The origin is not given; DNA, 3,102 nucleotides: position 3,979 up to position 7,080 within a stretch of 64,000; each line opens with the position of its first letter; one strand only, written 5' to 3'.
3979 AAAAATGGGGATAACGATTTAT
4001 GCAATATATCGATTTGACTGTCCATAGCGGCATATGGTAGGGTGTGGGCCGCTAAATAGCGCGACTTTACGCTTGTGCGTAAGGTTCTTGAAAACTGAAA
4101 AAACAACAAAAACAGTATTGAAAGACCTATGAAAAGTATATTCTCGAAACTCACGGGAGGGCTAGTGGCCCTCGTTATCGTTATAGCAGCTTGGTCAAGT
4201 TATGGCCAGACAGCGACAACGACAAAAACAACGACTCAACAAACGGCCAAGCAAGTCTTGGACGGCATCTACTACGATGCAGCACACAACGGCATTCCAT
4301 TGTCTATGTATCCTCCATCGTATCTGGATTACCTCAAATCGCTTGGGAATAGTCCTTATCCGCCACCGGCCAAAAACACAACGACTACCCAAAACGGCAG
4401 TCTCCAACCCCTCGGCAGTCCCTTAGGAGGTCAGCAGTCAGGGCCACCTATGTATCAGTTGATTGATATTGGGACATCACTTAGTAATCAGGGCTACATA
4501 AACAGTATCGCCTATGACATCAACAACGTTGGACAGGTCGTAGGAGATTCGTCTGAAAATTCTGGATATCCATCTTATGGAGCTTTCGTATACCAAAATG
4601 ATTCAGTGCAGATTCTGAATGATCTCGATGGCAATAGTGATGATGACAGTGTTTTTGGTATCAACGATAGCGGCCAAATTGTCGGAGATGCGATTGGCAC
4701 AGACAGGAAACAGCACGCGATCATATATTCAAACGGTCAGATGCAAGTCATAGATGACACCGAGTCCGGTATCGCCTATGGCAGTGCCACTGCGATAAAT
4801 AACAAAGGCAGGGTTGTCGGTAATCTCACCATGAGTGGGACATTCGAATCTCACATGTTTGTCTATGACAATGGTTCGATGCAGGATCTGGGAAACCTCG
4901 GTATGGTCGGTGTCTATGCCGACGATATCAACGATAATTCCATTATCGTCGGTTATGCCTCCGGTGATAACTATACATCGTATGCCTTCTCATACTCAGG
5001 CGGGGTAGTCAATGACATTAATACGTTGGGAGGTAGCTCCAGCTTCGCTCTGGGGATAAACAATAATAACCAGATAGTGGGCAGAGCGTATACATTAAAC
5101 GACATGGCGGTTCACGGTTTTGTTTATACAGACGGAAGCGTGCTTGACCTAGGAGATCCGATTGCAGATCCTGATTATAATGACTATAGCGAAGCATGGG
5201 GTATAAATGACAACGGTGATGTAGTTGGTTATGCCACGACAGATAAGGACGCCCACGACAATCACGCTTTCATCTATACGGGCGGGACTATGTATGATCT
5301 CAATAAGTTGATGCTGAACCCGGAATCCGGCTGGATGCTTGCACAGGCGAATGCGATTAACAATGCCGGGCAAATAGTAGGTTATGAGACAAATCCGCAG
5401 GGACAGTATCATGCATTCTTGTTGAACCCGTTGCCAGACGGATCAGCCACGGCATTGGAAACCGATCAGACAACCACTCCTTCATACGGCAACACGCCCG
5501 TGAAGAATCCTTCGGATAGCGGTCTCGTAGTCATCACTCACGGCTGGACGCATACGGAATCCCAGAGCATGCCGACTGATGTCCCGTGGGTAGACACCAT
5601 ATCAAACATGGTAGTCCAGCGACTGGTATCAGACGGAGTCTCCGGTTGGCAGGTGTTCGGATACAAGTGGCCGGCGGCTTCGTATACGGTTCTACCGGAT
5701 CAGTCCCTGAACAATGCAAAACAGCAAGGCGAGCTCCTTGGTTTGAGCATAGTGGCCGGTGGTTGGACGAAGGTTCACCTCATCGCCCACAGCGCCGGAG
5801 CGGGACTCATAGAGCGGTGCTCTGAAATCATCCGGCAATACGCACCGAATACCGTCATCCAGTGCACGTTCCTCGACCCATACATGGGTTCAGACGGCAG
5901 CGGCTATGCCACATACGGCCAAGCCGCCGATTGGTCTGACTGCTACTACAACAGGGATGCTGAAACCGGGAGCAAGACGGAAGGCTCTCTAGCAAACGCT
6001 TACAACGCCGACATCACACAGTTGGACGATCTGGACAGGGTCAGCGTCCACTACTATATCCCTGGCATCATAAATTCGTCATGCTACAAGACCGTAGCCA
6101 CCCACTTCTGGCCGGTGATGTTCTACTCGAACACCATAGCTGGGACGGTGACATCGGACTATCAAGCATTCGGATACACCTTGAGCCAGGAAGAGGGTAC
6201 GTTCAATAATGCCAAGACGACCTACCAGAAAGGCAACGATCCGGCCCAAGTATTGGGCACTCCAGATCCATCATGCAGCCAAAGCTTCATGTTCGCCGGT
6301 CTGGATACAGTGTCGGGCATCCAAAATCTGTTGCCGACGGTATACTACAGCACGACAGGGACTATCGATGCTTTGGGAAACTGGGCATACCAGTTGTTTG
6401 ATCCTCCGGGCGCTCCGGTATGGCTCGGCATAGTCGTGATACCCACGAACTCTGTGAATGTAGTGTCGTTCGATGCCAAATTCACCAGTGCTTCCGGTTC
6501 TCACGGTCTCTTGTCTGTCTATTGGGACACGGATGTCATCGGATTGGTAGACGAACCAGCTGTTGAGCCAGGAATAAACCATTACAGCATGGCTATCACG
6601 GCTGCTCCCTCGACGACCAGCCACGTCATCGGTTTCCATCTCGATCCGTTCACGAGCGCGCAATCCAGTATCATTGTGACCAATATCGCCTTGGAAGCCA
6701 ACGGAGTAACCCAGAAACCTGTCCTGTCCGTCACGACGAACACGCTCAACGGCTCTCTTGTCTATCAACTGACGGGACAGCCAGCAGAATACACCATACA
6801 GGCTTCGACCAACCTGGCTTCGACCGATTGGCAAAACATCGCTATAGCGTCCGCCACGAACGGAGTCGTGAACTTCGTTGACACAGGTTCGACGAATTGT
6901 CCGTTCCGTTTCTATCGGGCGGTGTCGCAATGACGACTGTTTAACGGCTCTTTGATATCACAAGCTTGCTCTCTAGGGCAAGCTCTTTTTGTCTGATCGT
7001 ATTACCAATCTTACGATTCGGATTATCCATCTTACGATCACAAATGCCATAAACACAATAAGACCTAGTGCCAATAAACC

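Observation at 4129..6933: Secreted HAF-repeat + lipase-like protein sharing a distinctive C-terminal module with a second secreted protein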

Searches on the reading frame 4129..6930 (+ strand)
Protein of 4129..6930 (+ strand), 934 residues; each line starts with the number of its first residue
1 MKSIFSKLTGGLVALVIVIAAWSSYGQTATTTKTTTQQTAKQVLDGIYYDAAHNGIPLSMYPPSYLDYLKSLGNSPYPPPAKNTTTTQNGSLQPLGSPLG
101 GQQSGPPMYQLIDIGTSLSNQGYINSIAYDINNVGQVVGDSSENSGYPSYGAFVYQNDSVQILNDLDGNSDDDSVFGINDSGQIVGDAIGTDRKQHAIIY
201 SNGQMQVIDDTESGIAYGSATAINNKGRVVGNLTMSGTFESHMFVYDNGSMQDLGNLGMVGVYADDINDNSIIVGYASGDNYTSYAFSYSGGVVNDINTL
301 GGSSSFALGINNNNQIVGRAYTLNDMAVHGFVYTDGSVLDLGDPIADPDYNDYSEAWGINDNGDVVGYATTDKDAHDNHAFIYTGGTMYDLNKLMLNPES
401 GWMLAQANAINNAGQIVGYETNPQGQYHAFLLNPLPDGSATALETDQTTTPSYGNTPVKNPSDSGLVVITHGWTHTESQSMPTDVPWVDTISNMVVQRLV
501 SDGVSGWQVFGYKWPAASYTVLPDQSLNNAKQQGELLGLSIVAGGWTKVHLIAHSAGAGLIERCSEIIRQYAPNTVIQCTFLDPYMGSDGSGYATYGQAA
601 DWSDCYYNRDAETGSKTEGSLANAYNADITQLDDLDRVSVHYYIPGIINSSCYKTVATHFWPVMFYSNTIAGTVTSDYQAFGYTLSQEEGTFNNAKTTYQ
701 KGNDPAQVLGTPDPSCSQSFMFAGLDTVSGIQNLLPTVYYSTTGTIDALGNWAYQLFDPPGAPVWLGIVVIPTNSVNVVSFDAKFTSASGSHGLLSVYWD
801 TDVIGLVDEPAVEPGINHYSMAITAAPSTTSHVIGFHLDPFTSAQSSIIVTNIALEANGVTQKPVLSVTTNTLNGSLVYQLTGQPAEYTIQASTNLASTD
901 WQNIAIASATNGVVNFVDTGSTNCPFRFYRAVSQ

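Call 4: search_protein_families(library=pfam, proteins=[window:4129-6930:+], max_evalue=1)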
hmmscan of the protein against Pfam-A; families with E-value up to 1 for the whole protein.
window:4129-6930:+ (934 aa): 1 family
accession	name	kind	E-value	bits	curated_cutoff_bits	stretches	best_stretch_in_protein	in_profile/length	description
PF11949.14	DUF3466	-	2e-12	46.9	25.1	3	303-422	382-508/609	Protein of unknown function (DUF3466)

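Call 5: search_protein_families(library=ncbifam, proteins=[window:4129-6930:+], max_evalue=1)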
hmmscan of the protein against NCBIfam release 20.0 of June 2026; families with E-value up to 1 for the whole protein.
window:4129-6930:+ (934 aa): 1 family
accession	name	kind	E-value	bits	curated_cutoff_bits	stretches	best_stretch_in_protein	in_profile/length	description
TIGR02913.1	HAF_rpt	repeat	6.3e-54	179.7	22.65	7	356-394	1-37/39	HAF repeat protein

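Call 8: find_homologous_proteins(query=window:4129-6930:+, max_evalue=0.001)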
Query window:4129-6930:+ (934 aa): 566 proteins with E <= 0.001 among 8000 candidates; the best 120 are listed.
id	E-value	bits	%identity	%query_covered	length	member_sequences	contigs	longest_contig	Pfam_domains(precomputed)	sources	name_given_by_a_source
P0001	0.0e+0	2121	100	100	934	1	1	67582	PF11949.15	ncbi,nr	ncbi:MAG: DUF3466 family protein [Patescibacteria group bacterium]|nr:DUF3466 family protein [Patesc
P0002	2.3e-205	703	44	88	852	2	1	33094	-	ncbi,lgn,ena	-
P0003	3.4e-195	669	45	89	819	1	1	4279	PF11949.15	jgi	jgi:probable HAF family extracellular repeat protein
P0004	5.2e-191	655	43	84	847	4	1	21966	PF11949.15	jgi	jgi:probable HAF family extracellular repeat protein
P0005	1.1e-187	644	41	100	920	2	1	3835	PF11949.15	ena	-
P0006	9.9e-186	638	42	99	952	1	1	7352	PF11949.15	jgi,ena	-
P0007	9.1e-180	618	45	90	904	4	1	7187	PF11949.15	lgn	-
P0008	1.2e-176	608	40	100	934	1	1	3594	-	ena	-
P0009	3.8e-172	593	41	97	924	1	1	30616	PF11949.15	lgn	-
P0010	3.2e-169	583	43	89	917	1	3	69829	PF11949.15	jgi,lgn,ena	jgi:probable HAF family extracellular repeat protein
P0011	4.5e-168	579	42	88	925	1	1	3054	PF11949.15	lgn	-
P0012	1.1e-167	578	42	89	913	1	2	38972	PF11949.15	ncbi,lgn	-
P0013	1.2e-167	578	42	94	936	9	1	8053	PF11949.15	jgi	jgi:probable HAF family extracellular repeat protein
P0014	1.4e-167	578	39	98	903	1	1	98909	PF11949.15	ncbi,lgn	-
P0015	7.0e-167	575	42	95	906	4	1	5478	PF11949.15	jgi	jgi:probable HAF family extracellular repeat protein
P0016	1.9e-166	574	39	100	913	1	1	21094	PF11949.15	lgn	-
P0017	6.1e-166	572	40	100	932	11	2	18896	PF11949.15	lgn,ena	-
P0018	3.8e-161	556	40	95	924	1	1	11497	PF11949.15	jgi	jgi:probable HAF family extracellular repeat protein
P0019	2.4e-153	531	39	88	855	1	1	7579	PF11949.15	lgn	-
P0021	4.5e-150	520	37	98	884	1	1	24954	PF11949.15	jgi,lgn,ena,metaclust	metaclust:\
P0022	5.8e-147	509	40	92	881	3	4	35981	PF11949.15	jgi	jgi:probable HAF family extracellular repeat protein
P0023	1.4e-146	508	40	89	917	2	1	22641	PF11949.15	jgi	jgi:probable HAF family extracellular repeat protein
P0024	3.3e-145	504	40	81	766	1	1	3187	PF11949.15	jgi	jgi:probable HAF family extracellular repeat protein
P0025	1.4e-144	502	38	88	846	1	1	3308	PF11949.15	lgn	-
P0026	1.0e-136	476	36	81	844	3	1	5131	PF11949.15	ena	-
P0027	8.9e-134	466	36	89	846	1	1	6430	PF11949.15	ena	-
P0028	4.3e-128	447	38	90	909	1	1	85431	PF11949.15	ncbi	-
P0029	1.0e-118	416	38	73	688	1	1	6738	PF11949.15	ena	-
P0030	1.5e-102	362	40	64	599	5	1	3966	PF11949.15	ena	-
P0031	4.4e-98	348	39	64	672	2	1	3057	PF11949.15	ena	-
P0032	4.7e-66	242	33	39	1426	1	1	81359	PF11949.15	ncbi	-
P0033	4.2e-65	239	37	34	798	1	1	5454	PF11949.15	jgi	jgi:probable HAF family extracellular repeat protein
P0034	2.3e-63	233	30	35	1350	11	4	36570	PF00801.27,PF11949.15,PF07705.18,PF18911.7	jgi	-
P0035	2.4e-62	229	35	35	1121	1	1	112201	PF07679.23,PF11949.15,PF13927.13,PF18676.7,PF00047.32,PF06832.19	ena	-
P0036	6.2e-60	221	38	31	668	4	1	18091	PF11949.15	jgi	jgi:probable HAF family extracellular repeat protein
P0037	3.8e-59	219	37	39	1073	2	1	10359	PF00526.24,PF13715.13,PF11949.15,PF25852.1,PF17802.8,PF18998.7,PF13620.13,PF09430.17,PF22904.4,PF17210.10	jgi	jgi:probable HAF family extracellular repeat protein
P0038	1.4e-55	207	36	37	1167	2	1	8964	PF07679.23,PF13895.13,PF07686.24,PF11949.15,PF13927.13,PF00047.32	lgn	-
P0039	1.7e-55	207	43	34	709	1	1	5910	PF11949.15,PF03781.23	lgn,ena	-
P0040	1.9e-55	207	38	35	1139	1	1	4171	PF07589.17,PF11949.15,PF03781.23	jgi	jgi:formylglycine-generating enzyme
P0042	5.7e-54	202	41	35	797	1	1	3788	PF11949.15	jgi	jgi:probable HAF family extracellular repeat protein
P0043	1.9e-53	200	34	36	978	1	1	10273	PF07679.23,PF13895.13,PF11949.15,PF13927.13,PF00047.32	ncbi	ncbi:MAG: immunoglobulin domain-containing protein, partial [Opitutales bacterium]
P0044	2.7e-53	199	34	53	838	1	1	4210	PF11949.15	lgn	-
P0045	5.2e-53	199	42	31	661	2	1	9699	PF11949.15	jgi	jgi:probable HAF family extracellular repeat protein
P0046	1.4e-52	197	33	39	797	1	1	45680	PF11949.15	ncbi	-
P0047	2.4e-52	196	37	47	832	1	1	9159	PF11949.15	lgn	-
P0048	2.7e-52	196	41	36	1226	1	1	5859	PF07494.18,PF11949.15,PF23500.2,PF24684.2,PF08450.19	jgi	jgi:probable HAF family extracellular repeat protein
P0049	8.5e-52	195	41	35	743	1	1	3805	PF11949.15,PF13529.14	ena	-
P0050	3.7e-51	192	40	34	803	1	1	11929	PF11949.15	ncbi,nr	ncbi:MAG: DUF3466 family protein [Planctomycetes bacterium]|nr:DUF3466 family protein [Planctomyceto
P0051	7.1e-51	192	35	33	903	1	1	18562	PF11949.15,PF00404.25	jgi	jgi:probable HAF family extracellular repeat protein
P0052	2.0e-50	190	37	33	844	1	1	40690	PF11949.15,PF00404.25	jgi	jgi:probable HAF family extracellular repeat protein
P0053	6.8e-50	188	39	33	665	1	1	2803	PF11949.15,PF17963.8,PF17892.8,PF17803.8,PF00041.28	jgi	-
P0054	8.2e-50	188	34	29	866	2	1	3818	PF02412.24,PF11949.15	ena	-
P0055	9.8e-50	188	40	38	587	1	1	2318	PF22073.3,PF15780.12,PF11949.15,PF22544.3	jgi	jgi:probable HAF family extracellular repeat protein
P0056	6.2e-49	185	43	35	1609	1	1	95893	PF13229.13,PF11949.15,PF16640.12,PF22888.2,PF05048.20,PF18911.7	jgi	jgi:titin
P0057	5.6e-48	182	30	28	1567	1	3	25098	PF07589.17,PF11949.15,PF00094.31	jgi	jgi:probable HAF family extracellular repeat protein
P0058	8.4e-48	181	33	34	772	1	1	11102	PF11949.15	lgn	-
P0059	1.5e-47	180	41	40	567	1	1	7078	PF11949.15,PF02494.23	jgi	jgi:probable HAF family extracellular repeat protein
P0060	4.5e-47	179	36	35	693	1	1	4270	PF22352.3,PF00801.27,PF11949.15,PF17963.8,PF02494.23,PF19077.7,PF18911.7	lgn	-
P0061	1.1e-46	178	42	35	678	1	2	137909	PF11949.15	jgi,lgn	-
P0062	1.6e-46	177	39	32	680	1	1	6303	PF22352.3,PF11949.15,PF17963.8,PF02494.23,PF19077.7,PF18911.7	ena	-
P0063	2.8e-46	176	41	35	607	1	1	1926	PF11949.15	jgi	jgi:probable HAF family extracellular repeat protein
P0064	3.6e-46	176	31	34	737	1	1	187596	PF07589.17,PF11949.15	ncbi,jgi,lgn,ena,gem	-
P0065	6.0e-46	175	41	24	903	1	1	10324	PF22352.3,PF00801.27,PF11949.15,PF17963.8,PF18911.7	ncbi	-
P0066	1.1e-45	174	36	35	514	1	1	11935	PF11949.15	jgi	-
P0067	1.9e-45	174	38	34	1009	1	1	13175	PF01839.30,PF11949.15,PF07610.18,PF25249.1,PF22067.3,PF24507.2,PF22544.3,PF22073.3,PF19190.7,PF15780.12,PF13517.13,PF24291.2,PF12371.15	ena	-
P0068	3.6e-45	173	39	34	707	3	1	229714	PF11949.15,PF00404.25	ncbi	ncbi:MAG TPA: dockerin type I domain-containing protein [Pirellulales bacterium]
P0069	4.3e-45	172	41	35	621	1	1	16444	PF11949.15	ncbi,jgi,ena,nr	ncbi:MAG TPA: hypothetical protein VL087_00135 [Nitrospirota bacterium]|nr:hypothetical protein [Nit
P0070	5.0e-45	172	35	27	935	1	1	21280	PF11949.15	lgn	-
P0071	1.7e-44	170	38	33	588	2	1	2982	PF11949.15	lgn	-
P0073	5.9e-44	169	43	33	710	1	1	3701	PF07589.17,PF11949.15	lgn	-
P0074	6.2e-44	169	31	34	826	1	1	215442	PF11949.15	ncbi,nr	ncbi:MAG: hypothetical protein IT449_09695 [Phycisphaerales bacterium]|nr:hypothetical protein [Phyc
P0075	1.4e-43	167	35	36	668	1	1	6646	PF11949.15,PF13750.13,PF19077.7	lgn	-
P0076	2.6e-43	166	34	34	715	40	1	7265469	PF07589.17,PF11949.15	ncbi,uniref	ncbi:PEP-CTERM sorting domain-containing protein [Massilia sp. GER05]|uniref:PEP-CTERM sorting domai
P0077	4.7e-43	166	42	38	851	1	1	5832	PF07589.17,PF11949.15,PF00151.26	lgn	-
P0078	1.0e-42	165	40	35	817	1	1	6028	PF11949.15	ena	-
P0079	2.3e-42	163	37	35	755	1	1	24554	PF27332.1,PF22352.3,PF00801.27,PF11949.15,PF17963.8,PF02494.23,PF13750.13,PF19077.7,PF18911.7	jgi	jgi:probable HAF family extracellular repeat protein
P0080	3.6e-42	163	40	35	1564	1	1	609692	PF01839.30,PF11949.15,PF17957.8,PF13517.13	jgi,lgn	jgi:probable HAF family extracellular repeat protein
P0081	4.4e-42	162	32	35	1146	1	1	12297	PF22073.3,PF15780.12,PF11949.15,PF24499.2,PF12371.15,PF22544.3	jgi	jgi:probable HAF family extracellular repeat protein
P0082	7.6e-42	162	39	35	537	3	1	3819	PF11949.15,PF16640.12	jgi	-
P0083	9.8e-42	161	35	40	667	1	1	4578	PF01183.27,PF11949.15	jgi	jgi:probable HAF family extracellular repeat protein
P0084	2.5e-41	160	41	37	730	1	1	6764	PF11949.15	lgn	-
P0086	3.4e-41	159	30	33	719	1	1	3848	PF07589.17,PF11949.15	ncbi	ncbi:MAG: PEP-CTERM sorting domain-containing protein [Telluria sp.]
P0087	3.8e-41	159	34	34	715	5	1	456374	PF07589.17,PF11949.15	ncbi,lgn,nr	ncbi:PEP-CTERM protein-sorting domain-containing protein [Massilia sp. PDC64]|nr:PEP-CTERM sorting d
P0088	4.2e-41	159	43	35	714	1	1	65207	PF11949.15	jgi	jgi:probable HAF family extracellular repeat protein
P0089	5.3e-41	159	37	37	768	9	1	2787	PF21027.4,PF22352.3,PF11949.15,PF17963.8,PF02010.22,PF18911.7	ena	-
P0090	1.1e-40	158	39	34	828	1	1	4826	PF13229.13,PF11949.15,PF22842.4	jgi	-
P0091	1.2e-40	158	40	37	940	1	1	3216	PF07589.17,PF11949.15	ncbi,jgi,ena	jgi:probable HAF family extracellular repeat protein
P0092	1.3e-40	158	41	33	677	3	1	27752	PF13229.13,PF11949.15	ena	-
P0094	1.3e-40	158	38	36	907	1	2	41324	PF11949.15,PF02450.22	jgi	-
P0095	1.4e-40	157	39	32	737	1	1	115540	PF15418.13,PF22352.3,PF00801.27,PF11949.15,PF17963.8,PF02494.23,PF13750.13,PF19077.7,PF18911.7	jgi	-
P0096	1.9e-40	157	44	31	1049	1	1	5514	PF07679.23,PF11949.15,PF13927.13,PF00151.26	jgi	jgi:probable HAF family extracellular repeat protein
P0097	2.7e-40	156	41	35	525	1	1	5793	PF11949.15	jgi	jgi:probable HAF family extracellular repeat protein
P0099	3.5e-40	156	35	38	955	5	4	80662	PF11949.15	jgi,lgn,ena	-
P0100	4.2e-40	156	39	37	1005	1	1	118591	PF12951.14,PF07589.17,PF11949.15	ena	-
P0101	4.5e-40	156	37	40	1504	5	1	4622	PF19190.7,PF11949.15,PF13004.14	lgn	-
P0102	7.2e-40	155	37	28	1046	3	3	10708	PF11949.15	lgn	-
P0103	8.7e-40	155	40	33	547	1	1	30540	PF11949.15,PF13205.13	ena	-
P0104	1.0e-39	155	32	40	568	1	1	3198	PF02412.24,PF11949.15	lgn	-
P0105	1.1e-39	154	39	35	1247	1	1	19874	PF11949.15,PF17164.11,PF17210.10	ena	-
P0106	1.1e-39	154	38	34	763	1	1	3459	PF21027.4,PF15418.13,PF22352.3,PF00801.27,PF11949.15,PF17963.8,PF02494.23,PF13750.13,PF19077.7,PF18911.7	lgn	-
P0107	1.5e-39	154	30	42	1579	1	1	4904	PF01839.30,PF11949.15,PF13517.13,PF00082.28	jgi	jgi:probable HAF family extracellular repeat protein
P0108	1.9e-39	154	35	33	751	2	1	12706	PF07589.17,PF11949.15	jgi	jgi:probable HAF family extracellular repeat protein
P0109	2.6e-39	153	36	36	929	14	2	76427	PF12951.14,PF07589.17,PF11949.15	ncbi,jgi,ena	-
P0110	3.3e-39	153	40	36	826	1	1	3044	PF13229.13,PF11949.15,PF22842.4,PF05048.20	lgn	-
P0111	5.1e-39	152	40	35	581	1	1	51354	PF11949.15,PF02368.25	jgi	-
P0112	9.9e-39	151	37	35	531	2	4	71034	PF11949.15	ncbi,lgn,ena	-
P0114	1.4e-38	151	35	35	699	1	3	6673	PF11949.15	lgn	-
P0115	2.0e-38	150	36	40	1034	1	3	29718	PF22073.3,PF15780.12,PF11949.15,PF07610.18,PF00932.26,PF24798.3,PF22067.3,PF12371.15,PF22544.3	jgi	jgi:probable HAF family extracellular repeat protein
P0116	3.1e-38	150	41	36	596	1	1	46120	PF07589.17,PF11949.15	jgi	jgi:probable HAF family extracellular repeat protein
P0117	4.1e-38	149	39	35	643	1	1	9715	PF11949.15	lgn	-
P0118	5.0e-38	149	40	36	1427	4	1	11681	PF11949.15,PF05860.20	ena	-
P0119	6.9e-38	149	32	41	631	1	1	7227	PF07589.17,PF11949.15,PF24251.2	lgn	-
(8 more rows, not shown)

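Call 14: find_encoding_contigs(protein=P0001, flank=10000, max_places=3)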
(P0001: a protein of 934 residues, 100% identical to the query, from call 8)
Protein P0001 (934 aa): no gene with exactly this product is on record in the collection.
